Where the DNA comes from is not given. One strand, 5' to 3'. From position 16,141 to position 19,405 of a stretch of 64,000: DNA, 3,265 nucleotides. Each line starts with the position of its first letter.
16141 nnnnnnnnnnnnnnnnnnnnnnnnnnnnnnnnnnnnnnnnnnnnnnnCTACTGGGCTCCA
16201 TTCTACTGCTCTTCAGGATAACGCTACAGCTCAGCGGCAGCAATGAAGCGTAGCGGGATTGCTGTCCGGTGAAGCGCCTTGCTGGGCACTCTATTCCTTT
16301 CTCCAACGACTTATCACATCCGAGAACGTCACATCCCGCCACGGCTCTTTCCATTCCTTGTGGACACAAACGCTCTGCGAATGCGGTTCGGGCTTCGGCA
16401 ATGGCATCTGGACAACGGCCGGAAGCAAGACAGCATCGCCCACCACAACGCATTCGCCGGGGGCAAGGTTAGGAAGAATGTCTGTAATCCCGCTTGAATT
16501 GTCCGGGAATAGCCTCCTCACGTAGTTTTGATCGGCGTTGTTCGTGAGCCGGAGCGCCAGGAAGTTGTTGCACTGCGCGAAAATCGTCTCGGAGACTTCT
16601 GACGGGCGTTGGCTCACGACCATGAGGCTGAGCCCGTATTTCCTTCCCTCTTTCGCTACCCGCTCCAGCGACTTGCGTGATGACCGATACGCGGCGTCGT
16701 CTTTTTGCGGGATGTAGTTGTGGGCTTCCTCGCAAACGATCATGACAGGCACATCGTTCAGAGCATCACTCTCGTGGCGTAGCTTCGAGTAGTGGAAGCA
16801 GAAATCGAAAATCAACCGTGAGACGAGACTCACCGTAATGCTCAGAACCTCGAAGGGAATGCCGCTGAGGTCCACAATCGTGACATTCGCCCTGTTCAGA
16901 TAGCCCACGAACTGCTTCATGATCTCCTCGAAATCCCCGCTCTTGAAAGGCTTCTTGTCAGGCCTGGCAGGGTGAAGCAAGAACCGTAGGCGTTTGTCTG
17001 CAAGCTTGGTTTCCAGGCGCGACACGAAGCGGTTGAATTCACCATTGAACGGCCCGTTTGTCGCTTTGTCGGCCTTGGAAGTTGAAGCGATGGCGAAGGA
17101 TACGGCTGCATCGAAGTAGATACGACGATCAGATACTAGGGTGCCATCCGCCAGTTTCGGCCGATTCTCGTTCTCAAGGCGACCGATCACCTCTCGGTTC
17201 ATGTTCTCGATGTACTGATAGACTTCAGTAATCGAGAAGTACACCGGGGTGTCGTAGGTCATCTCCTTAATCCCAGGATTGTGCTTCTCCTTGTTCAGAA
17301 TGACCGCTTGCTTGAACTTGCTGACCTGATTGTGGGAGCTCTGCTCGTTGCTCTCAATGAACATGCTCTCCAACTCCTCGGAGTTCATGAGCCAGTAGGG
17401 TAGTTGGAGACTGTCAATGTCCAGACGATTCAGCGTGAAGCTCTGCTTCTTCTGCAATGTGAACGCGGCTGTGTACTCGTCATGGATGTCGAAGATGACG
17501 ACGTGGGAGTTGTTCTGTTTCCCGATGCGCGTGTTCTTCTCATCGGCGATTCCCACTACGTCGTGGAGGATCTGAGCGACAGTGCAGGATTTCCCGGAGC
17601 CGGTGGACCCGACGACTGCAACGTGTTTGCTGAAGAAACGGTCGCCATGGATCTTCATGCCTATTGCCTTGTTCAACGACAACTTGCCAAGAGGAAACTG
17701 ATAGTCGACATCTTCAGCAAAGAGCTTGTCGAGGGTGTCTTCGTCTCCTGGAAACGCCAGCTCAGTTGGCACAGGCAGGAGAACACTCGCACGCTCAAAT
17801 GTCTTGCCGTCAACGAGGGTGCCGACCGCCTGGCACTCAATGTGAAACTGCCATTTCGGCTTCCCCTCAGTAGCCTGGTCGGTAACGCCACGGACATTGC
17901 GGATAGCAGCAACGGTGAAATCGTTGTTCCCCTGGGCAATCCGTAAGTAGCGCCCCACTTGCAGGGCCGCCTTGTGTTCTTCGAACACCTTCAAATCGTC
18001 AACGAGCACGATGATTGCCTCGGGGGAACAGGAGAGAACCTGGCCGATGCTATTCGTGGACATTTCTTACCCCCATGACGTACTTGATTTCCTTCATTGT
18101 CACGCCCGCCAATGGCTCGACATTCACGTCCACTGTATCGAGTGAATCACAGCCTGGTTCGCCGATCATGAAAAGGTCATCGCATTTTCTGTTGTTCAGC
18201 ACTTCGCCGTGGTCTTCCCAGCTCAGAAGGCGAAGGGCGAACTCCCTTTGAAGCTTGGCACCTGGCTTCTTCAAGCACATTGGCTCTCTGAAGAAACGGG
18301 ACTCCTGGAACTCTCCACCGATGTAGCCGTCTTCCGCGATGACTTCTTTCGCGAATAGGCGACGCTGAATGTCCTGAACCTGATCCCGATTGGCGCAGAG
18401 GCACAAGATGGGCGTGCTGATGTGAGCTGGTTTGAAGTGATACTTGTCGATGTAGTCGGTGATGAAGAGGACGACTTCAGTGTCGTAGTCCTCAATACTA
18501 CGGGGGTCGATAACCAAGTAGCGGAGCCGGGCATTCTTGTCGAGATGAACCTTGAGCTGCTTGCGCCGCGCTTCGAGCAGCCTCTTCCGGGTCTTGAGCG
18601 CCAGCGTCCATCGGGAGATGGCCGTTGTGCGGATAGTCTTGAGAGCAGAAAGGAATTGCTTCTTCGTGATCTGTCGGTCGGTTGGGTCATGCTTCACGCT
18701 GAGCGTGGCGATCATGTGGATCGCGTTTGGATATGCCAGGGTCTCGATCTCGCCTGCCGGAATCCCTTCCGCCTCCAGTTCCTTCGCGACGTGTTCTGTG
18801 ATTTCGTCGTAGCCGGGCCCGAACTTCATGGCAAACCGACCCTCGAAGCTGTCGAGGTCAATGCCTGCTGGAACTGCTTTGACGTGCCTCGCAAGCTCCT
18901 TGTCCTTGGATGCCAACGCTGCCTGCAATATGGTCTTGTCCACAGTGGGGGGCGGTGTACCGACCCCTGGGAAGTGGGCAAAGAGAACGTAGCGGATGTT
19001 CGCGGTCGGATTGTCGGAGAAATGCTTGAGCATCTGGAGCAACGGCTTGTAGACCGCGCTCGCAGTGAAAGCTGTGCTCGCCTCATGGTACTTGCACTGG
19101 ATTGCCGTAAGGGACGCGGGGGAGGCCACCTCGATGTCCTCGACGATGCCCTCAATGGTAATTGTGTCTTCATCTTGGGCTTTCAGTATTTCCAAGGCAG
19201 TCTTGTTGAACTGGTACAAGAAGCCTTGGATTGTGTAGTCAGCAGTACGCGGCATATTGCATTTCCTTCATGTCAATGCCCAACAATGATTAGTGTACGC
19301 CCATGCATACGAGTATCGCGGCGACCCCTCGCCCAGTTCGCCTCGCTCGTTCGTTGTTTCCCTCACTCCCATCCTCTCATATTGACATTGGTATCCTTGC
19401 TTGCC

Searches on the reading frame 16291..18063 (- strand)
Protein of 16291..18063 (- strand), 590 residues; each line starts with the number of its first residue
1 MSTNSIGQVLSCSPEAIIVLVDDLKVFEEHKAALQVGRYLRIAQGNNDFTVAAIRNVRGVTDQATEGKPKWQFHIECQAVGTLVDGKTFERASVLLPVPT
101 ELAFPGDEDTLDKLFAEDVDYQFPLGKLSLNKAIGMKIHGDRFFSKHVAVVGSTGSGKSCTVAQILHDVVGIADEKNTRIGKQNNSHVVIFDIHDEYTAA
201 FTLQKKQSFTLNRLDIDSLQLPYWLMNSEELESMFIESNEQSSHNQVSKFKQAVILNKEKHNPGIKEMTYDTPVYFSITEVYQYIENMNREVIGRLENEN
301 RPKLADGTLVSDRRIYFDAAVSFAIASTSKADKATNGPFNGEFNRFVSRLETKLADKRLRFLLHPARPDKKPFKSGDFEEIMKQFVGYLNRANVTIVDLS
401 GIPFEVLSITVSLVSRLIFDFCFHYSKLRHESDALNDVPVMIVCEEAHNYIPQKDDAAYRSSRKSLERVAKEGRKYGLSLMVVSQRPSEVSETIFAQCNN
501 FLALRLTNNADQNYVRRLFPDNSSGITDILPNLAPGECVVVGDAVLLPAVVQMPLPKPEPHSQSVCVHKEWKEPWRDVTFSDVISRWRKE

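Call 3: search_protein_families(library=pfam, proteins=[window:16291-18063:-], max_evalue=0.1)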
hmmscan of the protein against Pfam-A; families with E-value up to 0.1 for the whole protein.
window:16291-18063:- (590 aa): 8 families
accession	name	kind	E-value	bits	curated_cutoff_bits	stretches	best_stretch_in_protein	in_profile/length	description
PF01935.23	DUF87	-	1.1e-28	101.2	23.2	1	124-418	2-220/220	Helicase HerA, central domain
PF01580.24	FtsK_SpoIIIE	-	3.2e-05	23.9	24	1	145-166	38-60/221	FtsK/SpoIIIE family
PF10412.15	TrwB_AAD_bind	-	0.00023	20.6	20.5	1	145-218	15-75/387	Type IV secretion-system coupling protein DNA-binding domain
PF12846.13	AAA_10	-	0.013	15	27.5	1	137-196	13-60/362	AAA-like domain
PF05872.18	HerA_C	-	0.015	14.4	22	0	444-567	263-388/502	Helicase HerA-like C-terminal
PF25199.1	nSTAND_NTPase5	-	0.082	13.2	34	0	147-180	43-73/145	Novel STAND NTPase 5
PF04089.19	BRICHOS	-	0.088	13.5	25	0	184-276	2-91/91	BRICHOS domain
PF25796.1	BREX_BrxC_4th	-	0.098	12.6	27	0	13-59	78-125/173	BREX ATP-binding protein BrxC 4th domain with six-stranded beta sheet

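Call 4: search_protein_families(library=padloc, proteins=[window:16291-18063:-], max_evalue=0.1)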
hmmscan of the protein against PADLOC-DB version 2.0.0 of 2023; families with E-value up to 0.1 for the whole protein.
window:16291-18063:- (590 aa): 19 families
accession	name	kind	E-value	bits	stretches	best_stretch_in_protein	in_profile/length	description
PDLC02188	HerA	-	2.8e-170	566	1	6-589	8-578/578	-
PDLC04105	HerA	-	4.6e-141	469.2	1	3-589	9-571/576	-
PDLC04104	HerA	-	6.9e-84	279.8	2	331-575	121-358/379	-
PDLC04102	HerA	-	1.7e-80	269.2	2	245-575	317-641/654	-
PDLC04106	HerA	-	7.4e-79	264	2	340-589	419-664/667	-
PDLC04098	HerA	-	1e-75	253.7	2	333-589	430-685/686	-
PDLC02185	HerA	-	1.7e-52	176.9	1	74-573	88-581/585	-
PDLC04100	HerA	-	9.5e-49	164.5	1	74-575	88-576/580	-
PDLC04101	HerA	-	7.4e-45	151.4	1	4-411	12-397/400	-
PDLC04103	HerA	-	1.5e-42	143.7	2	346-573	359-576/579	-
PDLC04097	HerA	-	5e-36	122.5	2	391-573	431-613/618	-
PDLC04107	HerA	-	4.2e-22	76.5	1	121-261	145-283/306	-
PDLC04140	mad8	-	1.2e-18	65.8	1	145-553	27-299/314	mads_8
PDLC04099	HerA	-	5.7e-15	53.2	1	5-198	11-211/214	-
PDLC01055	HerA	-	2.4e-14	51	2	429-511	414-483/532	Type III coevolved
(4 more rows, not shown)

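Call 5: search_protein_families(library=ncbifam, proteins=[window:16291-18063:-], max_evalue=0.1)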
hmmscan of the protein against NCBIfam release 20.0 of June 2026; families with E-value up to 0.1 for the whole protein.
window:16291-18063:- (590 aa): 15 families
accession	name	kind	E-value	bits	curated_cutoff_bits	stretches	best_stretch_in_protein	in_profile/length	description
NF042944.1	HerA_antiphage_2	equivalog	9.7e-185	615.6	850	1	8-587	2-576/576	anti-phage-associated helicase HerA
NF042943.1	HerA_antiphage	equivalog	2.7e-48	164.9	800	1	74-571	81-566/566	anti-phage-associated helicase HerA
NF040819.1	helicase_HerA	equivalog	8.5e-35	120.3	970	2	425-553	390-514/561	DNA double-strand break repair helicase HerA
NF040937.1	HerA_Thermprot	equivalog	7e-33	113.8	800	2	385-571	300-479/487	DNA double-strand break repair helicase HerA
NF053655.1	CedD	equivalog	4.3e-18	65.3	600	2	383-552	374-524/527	DNA-translocating ATPase CedD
NF033849.1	ser_rich_anae_1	subfamily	2.2e-12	45.2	650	1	417-515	995-1099/1163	serine-rich protein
NF041017.1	DNA_import_CedB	equivalog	7.4e-07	28.2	700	1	384-540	426-573/590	DNA import protein CedB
TIGR03925.1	T7SS_EccC_b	equivalog_domain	6.8e-05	21.3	346.55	0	459-517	202-260/564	type VII secretion protein EccCb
NF041214.1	plasmid_TraB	equivalog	0.00083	18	800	0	444-494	352-397/639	plasmid transfer protein TraB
TIGR03924.1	T7SS_EccC_a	equivalog_domain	0.011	14.5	509.15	0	424-486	548-606/673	type VII secretion protein EccCa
TIGR03928.1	T7_EssCb_Firm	equivalog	0.012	13.2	778.4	0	437-513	912-986/1296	type VII secretion protein EssC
TIGR03499.1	FlhF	equivalog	0.053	13.5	174.15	0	130-165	181-218/286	flagellar biosynthesis GTPase FlhF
NF010156.0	PRK13635.1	equivalog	0.066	12.4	392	0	116-196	8-82/279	energy-coupling factor ABC transporter ATP-binding protein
TIGR01526.1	nadR_NMN_Atrans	equivalog_domain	0.069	12.4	341.15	0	142-165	159-182/325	nicotinamide-nucleotide adenylyltransferase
TIGR04520.1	ECF_ATPase_1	equivalog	0.08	12.3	315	0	117-173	4-55/269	energy-coupling factor transporter ATPase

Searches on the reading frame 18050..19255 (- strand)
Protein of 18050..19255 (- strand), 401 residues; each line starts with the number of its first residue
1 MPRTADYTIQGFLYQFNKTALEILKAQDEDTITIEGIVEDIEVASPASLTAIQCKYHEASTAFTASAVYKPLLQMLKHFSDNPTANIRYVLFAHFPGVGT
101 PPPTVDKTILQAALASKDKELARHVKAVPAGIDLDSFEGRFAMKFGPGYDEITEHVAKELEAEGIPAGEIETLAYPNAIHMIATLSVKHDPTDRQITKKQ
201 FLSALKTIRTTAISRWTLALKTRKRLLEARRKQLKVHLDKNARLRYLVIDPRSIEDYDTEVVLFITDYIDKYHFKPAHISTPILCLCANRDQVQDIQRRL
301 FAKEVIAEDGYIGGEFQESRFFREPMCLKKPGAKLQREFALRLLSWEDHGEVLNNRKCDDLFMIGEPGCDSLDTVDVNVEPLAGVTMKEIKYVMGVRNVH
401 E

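Call 3: search_protein_families(library=pfam, proteins=[window:18050-19255:-], max_evalue=0.1)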
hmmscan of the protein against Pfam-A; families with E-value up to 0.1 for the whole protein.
window:18050-19255:- (401 aa): 3 families
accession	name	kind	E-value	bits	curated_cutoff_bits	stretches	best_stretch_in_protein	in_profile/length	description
PF14130.12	Cap4_nuclease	-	0.0039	17.8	26.2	1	8-71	6-72/200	Cap4, dsDNA endonuclease domain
PF04079.22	SMC_ScpB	-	0.037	14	27.4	1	119-175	35-91/160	Segregation and condensation complex subunit ScpB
PF12146.15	Hydrolase_4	-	0.066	12.9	27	0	200-299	121-210/239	Serine aminopeptidase, S33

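Call 4: search_protein_families(library=padloc, proteins=[window:18050-19255:-], max_evalue=0.1)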
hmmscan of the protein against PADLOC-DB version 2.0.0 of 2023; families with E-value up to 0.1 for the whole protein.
window:18050-19255:- (401 aa): 3 families
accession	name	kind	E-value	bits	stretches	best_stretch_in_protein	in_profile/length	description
PDLC02187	DUF4297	-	1e-41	141.3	1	1-326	2-336/404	-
PDLC03848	LmuA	-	2.5e-12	45.9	1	7-288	10-320/373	-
PDLC04661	PDC-M46A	-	0.036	11.4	1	3-63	5-68/335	-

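Call 5: search_protein_families(library=ncbifam, proteins=[window:18050-19255:-], max_evalue=0.1)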
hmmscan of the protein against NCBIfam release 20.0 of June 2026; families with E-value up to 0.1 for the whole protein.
window:18050-19255:- (401 aa): 1 family
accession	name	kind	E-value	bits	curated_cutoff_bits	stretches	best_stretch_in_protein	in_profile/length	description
NF042945.1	DUF4297_antiphage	equivalog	4.2e-49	167.6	300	1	3-328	1-334/400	DUF4297 family anti-phage-associated protein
